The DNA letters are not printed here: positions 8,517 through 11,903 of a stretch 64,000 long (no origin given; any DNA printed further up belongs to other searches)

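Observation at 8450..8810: Candidate undescribed small Tat/Sec-signal subunit encoded between actA and actB, with ambiguous actB start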

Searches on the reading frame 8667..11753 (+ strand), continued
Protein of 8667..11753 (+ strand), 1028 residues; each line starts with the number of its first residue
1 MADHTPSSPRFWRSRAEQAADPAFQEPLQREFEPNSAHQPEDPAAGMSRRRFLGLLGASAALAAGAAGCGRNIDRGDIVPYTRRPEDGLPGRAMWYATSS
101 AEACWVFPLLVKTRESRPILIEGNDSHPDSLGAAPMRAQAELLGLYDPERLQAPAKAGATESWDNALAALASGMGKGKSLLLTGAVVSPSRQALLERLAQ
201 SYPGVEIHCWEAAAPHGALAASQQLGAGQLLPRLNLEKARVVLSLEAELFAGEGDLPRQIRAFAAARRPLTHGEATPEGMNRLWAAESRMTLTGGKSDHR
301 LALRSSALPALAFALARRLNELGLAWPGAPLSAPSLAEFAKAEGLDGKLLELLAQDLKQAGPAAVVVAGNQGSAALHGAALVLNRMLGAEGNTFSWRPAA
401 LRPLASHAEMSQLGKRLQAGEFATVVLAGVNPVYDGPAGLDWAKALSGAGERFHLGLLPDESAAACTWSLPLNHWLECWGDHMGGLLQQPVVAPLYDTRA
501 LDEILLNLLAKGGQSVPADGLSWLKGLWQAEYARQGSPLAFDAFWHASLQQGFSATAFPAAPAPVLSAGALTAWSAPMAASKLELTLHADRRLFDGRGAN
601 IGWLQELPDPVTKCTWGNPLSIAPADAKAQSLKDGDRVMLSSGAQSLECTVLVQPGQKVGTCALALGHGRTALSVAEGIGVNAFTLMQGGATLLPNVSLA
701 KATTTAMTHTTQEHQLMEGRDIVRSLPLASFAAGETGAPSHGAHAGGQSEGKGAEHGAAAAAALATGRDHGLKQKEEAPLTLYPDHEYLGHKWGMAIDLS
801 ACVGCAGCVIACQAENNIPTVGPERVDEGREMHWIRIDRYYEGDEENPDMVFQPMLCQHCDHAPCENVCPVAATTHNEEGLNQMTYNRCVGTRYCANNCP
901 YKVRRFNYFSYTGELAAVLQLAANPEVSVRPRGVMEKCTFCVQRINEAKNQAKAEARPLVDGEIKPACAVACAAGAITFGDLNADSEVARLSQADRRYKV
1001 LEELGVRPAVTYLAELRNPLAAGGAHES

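Call 37: find_encoding_contigs(protein=P0019, flank=5000, max_places=1)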
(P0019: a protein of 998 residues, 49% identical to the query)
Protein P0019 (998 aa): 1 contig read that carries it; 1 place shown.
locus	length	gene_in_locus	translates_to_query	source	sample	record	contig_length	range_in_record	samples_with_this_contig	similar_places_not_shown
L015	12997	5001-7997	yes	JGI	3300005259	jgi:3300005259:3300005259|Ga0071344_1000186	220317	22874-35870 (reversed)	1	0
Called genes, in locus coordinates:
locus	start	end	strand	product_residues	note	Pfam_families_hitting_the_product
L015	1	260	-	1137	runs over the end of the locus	PF02574:S-methyl_trans, PF00809:Pterin_bind, PF02607:B12-binding_2, PF02310:B12-binding, PF02965:Met_synt_B12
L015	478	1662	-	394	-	PF00149:Metallophos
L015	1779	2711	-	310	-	PF14237:GYF_2, PF01987:AIM24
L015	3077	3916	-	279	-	-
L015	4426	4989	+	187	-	PF02085:Cytochrom_CIII (faint), PF14522:Cytochrome_C7 (weak), PF14537:Cytochrom_c3_2 (faint), PF14522:Cytochrome_C7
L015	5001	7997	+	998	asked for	PF01568:Molydop_binding (weak), PF12838:Fer4_7 (weak), PF13247:Fer4_11 (weak)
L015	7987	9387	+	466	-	PF03916:NrfD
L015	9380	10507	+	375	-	PF11821:ActD, PF00034:Cytochrom_C, PF13442:Cytochrome_CBB3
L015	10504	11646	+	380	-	-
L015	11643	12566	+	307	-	PF00034:Cytochrom_C, PF13442:Cytochrome_CBB3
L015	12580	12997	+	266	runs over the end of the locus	PF02630:SCO1-SenC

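Call 43: find_related_loci(query=A2, collection=genome_contigs, flank=3000)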
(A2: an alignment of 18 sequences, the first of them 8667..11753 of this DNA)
Query A2 (1028 aa) in genome_contigs; peptide patterns used: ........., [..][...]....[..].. (x = any residue, [..] = any of these).
600 stretches matched a pattern (row limit reached: there are more); 599 encode a relative of the query (tblastn E <= 1e-3); the best 80 are kept; 80 distinct loci.
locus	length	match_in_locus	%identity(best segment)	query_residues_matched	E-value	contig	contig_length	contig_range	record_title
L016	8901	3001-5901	39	5-1019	0e+0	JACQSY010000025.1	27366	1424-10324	MAG: Acidobacteria bacterium isolate NC_groundwater_1397_Ag_S-0.65um_54_40 S_p65_S5_coassembly_k141_1457064, whole genom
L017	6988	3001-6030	38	11-1019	0e+0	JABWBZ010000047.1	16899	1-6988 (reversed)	MAG: bacterium isolate MAG_43 scaffold_3675, whole genome shotgun sequence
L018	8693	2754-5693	41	8-1019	0e+0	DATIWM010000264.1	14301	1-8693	MAG TPA_asm: Thermoanaerobaculia bacterium isolate SMAG_U15223 k141_2047551, whole genome shotgun sequence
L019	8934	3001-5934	40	9-1019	0e+0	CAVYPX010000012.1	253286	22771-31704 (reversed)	MAG: uncultured Acidobacteriota bacterium isolate MFD09222.bin.1.118 genome assembly, contig: contig_49560, whole genome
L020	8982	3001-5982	38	8-1019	0e+0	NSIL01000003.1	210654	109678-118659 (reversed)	MAG: Acidobacterium sp. isolate Baikal-G1 Acidobacterium-Baikal-G1-C3, whole genome shotgun sequence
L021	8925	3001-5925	39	7-1019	0e+0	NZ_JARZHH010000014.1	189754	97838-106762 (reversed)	Polyangium sp. 6x1 NODE_14_length_189754_cov_20.243315, whole genome shotgun sequence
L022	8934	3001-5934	40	5-1019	0e+0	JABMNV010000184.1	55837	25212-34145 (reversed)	MAG: Acidobacteria bacterium isolate bin.564 k141_4756114, whole genome shotgun sequence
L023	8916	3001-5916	37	11-1019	0e+0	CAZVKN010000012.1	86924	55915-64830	MAG TPA_asm: uncultured bacterium isolate SRP077602_co2_90 genome assembly, contig: NODE_369_length_86924_cov_14.290990,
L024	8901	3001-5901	40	7-1018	0e+0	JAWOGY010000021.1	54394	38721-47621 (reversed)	MAG: Vicinamibacterales bacterium isolate CWP4-1.bin.183 k191_686557, whole genome shotgun sequence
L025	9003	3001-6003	37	8-1018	0e+0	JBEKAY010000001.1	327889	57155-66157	MAG: Bacteroidota bacterium isolate SPRUCE 123 SPRUCE_123_1, whole genome shotgun sequence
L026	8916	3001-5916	35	10-1018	0e+0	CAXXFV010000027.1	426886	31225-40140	MAG: bacterium isolate e055f79f-11b1-469d-a678-3d38a7c05fec genome assembly, contig: contig_27, whole genome shotgun seq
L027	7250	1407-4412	40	11-1019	0e+0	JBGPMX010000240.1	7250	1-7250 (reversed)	MAG: Planctomycetia bacterium isolate OBJ_0618_7090110_228 k141_8293679_length_7250_cov_12.0000, whole genome shotgun se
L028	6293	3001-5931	39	11-1019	0e+0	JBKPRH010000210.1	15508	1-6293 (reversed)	MAG: Acidobacteriota bacterium isolate GS_EKS_MAG_00054 GS_EKS_000002746199, whole genome shotgun sequence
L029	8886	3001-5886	38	7-1019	0e+0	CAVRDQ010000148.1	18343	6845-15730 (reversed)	MAG: uncultured Acidobacteriota bacterium isolate MFD04752.bin.1.81 genome assembly, contig: contig_83976, whole genome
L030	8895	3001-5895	38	10-1019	0e+0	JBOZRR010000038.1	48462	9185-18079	MAG: Bryobacteraceae bacterium isolate Bin18 W5_k97_104879, whole genome shotgun sequence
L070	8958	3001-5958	37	37-1028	0e+0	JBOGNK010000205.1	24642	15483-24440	MAG: Candidatus Acidiferrales bacterium isolate TC-S_metabat2.bin.429 k127_1590930, whole genome shotgun sequence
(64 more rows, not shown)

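Call 77: search_solved_structures(query=window:8667-11753:+, max_evalue=1e-20)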
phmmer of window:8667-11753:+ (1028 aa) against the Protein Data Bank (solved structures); distinct sequences matched with E-value up to 1e-20: 5.
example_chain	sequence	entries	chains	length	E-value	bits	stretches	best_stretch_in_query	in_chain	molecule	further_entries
6f0k_B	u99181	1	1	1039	1.4e-191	642.3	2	668-1019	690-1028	Fe-S-cluster-containing hydrogenase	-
8k9e_B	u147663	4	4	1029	2e-175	588.8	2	8-627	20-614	Fe-S-cluster-containing hydrogenase components 1-like protein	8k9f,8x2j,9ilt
6lod_B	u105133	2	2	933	4.4e-175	587.7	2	772-1018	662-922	Fe-S-cluster-containing hydrogenase components 1-like protein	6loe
6btm_B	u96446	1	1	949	5.1e-140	471.6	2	79-731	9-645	Alternative Complex III subunit B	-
6cz7_B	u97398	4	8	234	2.2e-23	85.5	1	793-1014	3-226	4Fe-4S ferredoxin, iron-sulfur binding domain protein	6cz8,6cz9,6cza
